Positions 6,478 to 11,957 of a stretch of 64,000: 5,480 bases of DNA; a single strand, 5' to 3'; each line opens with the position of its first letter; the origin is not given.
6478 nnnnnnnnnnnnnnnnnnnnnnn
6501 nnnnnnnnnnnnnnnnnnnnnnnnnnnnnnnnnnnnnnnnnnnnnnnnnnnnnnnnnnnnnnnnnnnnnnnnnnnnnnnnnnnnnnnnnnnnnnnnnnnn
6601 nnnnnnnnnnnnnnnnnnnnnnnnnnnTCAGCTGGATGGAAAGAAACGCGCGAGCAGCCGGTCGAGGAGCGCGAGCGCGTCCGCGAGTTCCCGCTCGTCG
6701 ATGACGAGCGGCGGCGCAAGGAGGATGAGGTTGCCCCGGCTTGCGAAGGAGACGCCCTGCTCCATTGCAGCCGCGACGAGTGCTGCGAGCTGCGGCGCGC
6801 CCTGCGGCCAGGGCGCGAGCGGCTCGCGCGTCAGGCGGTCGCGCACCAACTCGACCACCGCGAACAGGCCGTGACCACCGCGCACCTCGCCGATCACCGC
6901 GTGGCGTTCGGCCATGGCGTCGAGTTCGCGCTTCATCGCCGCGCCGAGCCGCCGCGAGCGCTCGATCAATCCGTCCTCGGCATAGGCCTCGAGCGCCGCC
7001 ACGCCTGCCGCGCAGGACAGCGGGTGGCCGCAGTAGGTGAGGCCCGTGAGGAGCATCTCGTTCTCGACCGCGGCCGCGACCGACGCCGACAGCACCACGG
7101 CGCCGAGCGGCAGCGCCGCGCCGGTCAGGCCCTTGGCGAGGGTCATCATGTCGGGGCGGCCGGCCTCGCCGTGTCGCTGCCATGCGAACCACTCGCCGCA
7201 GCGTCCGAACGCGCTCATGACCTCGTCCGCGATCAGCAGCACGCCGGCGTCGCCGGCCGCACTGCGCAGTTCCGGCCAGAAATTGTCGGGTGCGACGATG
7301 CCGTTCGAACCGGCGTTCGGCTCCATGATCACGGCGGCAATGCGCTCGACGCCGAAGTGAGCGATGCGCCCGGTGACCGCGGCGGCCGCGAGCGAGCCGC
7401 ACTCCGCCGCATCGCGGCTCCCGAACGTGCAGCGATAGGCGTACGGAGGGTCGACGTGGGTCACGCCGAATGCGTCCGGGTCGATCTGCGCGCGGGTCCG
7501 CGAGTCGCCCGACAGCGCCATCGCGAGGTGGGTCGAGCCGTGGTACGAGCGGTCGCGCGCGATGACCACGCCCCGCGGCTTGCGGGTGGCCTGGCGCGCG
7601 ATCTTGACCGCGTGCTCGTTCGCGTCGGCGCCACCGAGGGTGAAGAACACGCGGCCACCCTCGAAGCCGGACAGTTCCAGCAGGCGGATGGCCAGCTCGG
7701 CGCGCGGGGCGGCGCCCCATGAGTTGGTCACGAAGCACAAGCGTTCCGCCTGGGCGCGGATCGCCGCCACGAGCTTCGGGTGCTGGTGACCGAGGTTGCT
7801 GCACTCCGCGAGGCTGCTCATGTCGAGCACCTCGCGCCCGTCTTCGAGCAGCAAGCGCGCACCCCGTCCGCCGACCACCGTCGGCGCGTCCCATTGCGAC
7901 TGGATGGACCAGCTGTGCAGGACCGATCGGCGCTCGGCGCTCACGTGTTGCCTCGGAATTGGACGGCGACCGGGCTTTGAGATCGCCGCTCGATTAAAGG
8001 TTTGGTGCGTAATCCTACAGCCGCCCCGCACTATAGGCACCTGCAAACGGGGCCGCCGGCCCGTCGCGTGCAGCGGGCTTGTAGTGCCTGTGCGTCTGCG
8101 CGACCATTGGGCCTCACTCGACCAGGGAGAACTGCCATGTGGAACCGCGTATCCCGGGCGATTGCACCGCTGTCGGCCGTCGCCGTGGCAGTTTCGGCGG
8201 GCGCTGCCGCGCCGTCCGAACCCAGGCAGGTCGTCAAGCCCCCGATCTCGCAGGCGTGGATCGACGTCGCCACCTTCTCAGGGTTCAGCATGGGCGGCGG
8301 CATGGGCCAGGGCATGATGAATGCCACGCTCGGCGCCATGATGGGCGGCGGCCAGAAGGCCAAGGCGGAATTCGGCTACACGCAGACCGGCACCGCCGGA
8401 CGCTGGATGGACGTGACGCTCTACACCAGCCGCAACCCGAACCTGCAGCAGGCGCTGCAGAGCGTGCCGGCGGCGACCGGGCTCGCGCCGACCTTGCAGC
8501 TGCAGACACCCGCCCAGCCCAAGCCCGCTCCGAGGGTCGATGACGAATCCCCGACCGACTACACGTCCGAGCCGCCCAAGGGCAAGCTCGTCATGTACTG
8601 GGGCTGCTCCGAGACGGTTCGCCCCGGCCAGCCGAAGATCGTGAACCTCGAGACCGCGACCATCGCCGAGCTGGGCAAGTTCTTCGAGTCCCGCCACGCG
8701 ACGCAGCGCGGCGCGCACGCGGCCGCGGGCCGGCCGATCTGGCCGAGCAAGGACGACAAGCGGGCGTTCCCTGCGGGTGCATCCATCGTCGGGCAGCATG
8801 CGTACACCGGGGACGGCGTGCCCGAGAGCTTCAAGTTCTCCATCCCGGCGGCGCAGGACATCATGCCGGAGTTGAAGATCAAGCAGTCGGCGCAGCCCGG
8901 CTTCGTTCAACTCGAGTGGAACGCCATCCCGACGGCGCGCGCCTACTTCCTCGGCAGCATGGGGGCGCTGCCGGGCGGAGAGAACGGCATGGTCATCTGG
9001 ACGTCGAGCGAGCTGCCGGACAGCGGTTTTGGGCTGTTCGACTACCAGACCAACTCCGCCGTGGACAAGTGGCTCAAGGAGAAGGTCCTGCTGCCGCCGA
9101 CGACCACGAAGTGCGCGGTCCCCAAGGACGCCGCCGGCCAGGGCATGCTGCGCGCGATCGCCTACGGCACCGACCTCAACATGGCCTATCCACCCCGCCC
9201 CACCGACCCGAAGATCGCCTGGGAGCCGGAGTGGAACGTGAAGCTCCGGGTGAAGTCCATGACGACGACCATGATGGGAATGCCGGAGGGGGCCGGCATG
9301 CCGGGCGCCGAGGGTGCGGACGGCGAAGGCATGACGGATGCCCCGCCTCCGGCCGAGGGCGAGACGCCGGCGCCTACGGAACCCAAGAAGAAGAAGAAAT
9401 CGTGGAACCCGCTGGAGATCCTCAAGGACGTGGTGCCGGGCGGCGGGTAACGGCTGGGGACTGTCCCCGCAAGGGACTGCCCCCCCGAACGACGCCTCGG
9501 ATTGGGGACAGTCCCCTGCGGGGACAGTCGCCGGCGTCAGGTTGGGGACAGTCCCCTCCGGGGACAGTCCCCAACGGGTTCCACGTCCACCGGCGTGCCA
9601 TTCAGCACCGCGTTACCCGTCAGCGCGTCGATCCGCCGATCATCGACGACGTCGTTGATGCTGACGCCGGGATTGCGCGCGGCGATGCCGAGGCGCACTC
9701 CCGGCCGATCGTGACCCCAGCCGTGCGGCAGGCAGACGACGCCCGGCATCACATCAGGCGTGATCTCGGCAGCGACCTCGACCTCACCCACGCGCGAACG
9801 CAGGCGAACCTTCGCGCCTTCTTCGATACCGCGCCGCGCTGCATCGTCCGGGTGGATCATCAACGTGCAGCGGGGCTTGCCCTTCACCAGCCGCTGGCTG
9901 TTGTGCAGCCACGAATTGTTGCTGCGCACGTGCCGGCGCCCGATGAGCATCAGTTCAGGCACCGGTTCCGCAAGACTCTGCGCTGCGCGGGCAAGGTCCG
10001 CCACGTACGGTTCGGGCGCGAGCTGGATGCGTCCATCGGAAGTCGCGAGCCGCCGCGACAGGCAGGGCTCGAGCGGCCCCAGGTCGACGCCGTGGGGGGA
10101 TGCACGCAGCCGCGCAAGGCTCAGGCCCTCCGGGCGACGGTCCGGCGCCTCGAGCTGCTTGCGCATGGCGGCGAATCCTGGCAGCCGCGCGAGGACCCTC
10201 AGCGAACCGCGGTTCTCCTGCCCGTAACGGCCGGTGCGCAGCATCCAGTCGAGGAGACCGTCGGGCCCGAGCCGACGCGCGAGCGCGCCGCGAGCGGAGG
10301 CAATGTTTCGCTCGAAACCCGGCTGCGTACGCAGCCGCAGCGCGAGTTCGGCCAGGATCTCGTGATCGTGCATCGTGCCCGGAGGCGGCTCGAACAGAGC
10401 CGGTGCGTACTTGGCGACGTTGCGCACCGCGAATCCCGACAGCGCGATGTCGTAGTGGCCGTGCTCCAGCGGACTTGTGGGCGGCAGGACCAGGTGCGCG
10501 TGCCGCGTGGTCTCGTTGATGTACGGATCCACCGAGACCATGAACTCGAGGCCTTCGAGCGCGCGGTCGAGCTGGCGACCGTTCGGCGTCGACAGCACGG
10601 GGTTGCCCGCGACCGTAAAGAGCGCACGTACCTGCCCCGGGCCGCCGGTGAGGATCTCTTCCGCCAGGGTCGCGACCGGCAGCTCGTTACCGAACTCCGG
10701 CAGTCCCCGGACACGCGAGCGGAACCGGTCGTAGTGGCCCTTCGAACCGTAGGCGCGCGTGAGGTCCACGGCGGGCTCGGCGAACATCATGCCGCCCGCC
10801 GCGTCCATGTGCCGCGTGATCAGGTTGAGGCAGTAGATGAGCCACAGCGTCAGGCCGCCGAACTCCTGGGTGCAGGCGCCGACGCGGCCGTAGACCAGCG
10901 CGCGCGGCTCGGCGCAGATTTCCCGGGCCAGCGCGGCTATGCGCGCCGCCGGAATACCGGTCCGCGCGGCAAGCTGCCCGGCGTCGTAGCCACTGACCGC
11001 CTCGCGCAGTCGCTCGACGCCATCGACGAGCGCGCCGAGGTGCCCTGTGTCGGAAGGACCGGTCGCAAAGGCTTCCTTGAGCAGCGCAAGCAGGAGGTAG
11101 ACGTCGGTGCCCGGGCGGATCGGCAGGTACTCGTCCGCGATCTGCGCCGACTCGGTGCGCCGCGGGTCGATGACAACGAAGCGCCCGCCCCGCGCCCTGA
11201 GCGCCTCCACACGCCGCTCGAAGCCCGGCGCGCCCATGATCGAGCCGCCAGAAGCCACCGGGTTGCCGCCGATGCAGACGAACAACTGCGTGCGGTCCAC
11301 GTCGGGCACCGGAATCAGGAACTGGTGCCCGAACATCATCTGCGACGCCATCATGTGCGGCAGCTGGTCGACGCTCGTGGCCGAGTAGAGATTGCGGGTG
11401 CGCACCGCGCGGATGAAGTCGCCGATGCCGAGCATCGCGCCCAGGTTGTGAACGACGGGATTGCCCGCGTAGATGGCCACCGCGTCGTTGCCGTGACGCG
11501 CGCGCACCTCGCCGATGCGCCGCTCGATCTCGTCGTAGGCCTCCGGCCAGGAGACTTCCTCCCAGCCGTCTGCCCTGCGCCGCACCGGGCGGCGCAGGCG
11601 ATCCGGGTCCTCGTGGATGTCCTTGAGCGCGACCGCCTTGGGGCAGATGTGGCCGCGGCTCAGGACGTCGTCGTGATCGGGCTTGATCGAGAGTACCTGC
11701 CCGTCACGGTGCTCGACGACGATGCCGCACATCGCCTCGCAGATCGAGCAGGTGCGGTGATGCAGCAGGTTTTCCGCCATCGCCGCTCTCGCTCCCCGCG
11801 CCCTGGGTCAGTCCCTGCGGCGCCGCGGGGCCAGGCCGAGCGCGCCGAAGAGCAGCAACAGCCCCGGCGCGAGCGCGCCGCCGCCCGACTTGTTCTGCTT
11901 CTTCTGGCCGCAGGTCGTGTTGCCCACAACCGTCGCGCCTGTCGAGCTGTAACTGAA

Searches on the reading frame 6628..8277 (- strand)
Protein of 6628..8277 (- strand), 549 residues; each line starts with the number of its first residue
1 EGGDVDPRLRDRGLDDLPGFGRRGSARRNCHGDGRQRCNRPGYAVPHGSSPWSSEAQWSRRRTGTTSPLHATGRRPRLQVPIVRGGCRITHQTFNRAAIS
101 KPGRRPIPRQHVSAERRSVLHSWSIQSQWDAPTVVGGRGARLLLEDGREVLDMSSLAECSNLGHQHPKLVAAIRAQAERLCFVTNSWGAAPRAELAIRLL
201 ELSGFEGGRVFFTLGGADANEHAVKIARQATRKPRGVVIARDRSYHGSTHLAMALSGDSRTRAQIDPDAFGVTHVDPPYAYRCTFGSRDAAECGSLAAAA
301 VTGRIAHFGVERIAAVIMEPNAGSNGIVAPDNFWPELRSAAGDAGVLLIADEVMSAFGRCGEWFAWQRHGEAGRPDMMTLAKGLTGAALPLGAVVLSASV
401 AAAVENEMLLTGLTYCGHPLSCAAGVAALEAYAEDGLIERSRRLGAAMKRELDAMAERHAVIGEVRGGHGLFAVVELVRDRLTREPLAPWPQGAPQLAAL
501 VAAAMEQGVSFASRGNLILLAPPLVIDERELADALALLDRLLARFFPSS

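Call 31: search_protein_families(library=pfam, proteins=[window:6628-8277:-], max_evalue=0.0001)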
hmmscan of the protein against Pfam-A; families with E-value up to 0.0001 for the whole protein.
window:6628-8277:- (549 aa): 1 family
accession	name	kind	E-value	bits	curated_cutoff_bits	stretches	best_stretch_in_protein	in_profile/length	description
PF00202.27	Aminotran_3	-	8.9e-76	255.6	30.5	1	135-540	14-401/403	Aminotransferase class-III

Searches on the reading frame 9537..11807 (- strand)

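Call 31: search_protein_families(library=pfam, proteins=[window:9537-11807:-], max_evalue=0.0001)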
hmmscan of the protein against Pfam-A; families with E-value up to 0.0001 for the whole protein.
window:9537-11807:- (756 aa): 3 families
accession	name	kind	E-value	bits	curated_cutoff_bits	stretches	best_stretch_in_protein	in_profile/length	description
PF00384.28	Molybdopterin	-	2.2e-28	99.7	24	1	70-489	1-351/353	Molybdopterin oxidoreductase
PF01568.27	Molydop_binding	-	1.1e-26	93.5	26.8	1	619-738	1-109/110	Molydopterin dinucleotide binding domain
PF04879.21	Molybdop_Fe4S4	-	4.2e-08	33.5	22.7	1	19-61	7-49/55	Molybdopterin oxidoreductase Fe4S4 domain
